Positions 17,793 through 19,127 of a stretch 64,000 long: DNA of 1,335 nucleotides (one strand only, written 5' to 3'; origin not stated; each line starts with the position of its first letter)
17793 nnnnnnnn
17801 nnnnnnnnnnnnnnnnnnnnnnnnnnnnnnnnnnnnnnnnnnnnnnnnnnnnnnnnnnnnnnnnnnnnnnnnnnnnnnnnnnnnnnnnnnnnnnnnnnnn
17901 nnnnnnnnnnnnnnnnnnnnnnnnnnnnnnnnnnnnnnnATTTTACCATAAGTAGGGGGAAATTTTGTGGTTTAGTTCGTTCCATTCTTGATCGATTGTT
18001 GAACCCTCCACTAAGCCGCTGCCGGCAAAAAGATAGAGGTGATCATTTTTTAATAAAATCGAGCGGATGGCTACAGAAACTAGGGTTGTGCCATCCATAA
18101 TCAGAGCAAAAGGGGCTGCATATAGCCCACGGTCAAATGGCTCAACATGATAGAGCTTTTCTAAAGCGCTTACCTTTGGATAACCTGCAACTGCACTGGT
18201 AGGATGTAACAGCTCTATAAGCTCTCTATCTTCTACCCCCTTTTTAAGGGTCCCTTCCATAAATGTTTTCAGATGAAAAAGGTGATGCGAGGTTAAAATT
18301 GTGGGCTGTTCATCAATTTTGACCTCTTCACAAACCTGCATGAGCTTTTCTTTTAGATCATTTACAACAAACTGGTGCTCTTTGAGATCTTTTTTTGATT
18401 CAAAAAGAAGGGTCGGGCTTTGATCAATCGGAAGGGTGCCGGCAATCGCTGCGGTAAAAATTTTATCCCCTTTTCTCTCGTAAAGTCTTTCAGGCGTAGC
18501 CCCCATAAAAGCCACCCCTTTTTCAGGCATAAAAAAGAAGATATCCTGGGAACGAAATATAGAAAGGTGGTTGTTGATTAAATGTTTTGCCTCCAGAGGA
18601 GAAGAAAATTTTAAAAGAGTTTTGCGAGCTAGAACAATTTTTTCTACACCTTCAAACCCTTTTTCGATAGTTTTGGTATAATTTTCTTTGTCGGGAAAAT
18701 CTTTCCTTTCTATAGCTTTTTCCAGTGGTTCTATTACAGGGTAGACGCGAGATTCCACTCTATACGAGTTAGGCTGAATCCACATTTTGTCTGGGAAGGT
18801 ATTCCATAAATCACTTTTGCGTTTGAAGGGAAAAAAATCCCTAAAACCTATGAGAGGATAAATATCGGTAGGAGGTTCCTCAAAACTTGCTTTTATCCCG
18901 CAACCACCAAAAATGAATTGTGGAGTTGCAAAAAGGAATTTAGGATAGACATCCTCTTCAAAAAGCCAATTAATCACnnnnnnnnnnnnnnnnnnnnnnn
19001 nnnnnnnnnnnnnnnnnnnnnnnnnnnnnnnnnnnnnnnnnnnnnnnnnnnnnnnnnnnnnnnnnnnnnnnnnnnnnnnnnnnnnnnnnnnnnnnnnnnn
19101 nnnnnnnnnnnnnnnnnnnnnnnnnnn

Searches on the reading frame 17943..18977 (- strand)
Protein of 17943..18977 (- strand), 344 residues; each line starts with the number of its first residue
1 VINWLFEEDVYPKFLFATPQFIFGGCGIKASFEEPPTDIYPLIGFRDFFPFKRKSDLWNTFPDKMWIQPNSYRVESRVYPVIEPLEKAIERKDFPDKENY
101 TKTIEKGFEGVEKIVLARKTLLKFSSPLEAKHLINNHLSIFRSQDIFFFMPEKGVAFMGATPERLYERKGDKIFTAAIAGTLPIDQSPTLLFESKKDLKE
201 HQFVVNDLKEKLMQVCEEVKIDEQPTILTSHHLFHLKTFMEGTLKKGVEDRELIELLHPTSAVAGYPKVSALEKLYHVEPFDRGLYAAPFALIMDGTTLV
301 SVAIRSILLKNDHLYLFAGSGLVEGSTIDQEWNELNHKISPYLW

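Call 5: search_protein_families(library=pfam, proteins=[window:17943-18977:-], max_evalue=0.01)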
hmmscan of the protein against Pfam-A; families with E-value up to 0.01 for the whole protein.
window:17943-18977:- (344 aa): 1 family
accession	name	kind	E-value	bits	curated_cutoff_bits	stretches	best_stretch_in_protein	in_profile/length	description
PF00425.24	Chorismate_bind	-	3e-54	184.7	27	1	103-338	15-257/257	chorismate binding enzyme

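Call 6: search_protein_families(library=ncbifam, proteins=[window:17943-18977:-], max_evalue=0.01)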
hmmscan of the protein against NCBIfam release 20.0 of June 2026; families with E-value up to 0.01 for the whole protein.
window:17943-18977:- (344 aa): 26 families (the best 25 are shown)
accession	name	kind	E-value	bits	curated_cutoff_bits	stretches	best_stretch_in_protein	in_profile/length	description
TIGR00543.1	isochor_syn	subfamily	1e-66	225.5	224.75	1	96-341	86-344/349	isochorismate synthase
NF005459.0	PRK07054.1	equivalog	3.4e-47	161.6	475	1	109-340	212-450/476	isochorismate synthase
NF005380.0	PRK06923.1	equivalog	2.3e-35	122.5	486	1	50-339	76-382/399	isochorismate synthase DhbC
NF011588.0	PRK15012.1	equivalog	6.8e-34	117.5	488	1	88-339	160-421/431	isochorismate synthase MenF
TIGR01824.1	PabB-clade2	equivalog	2.3e-29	102.8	408.55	1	148-339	151-352/355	aminodeoxychorismate synthase, component I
NF011591.0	PRK15016.1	equivalog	6.5e-29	101.1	624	1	87-341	116-383/391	isochorismate synthase EntC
TIGR00564.1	trpE_most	equivalog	1.1e-26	93.8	517.7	1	136-339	234-447/455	anthranilate synthase component I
TIGR01820.1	TrpE-arch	equivalog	8.4e-26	91.2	512.05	1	86-340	176-442/449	anthranilate synthase component I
NF004530.0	PRK05877.1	equivalog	4.8e-25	88.6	383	1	158-342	223-411/425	aminodeoxychorismate synthase component I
TIGR00553.1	pabB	equivalog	1e-22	80.7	328.4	1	153-340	130-327/329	aminodeoxychorismate synthase component I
NF010089.0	PRK13574.1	equivalog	9e-22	77.6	527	1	101-339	161-411/421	anthranilate synthase component I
NF005009.0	PRK06404.1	equivalog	3.7e-20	72.4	422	1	123-338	131-346/351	anthranilate synthase component I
NF006563.0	PRK09070.1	equivalog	2.7e-19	69.1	514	1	153-339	242-437/447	aminodeoxychorismate synthase component I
NF005486.0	PRK07093.1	equivalog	3.6e-19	69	275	1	156-339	127-318/323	aminodeoxychorismate synthase component I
NF004610.0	PRK05940.1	equivalog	1.9e-18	66.5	568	1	158-338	256-451/467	anthranilate synthase component I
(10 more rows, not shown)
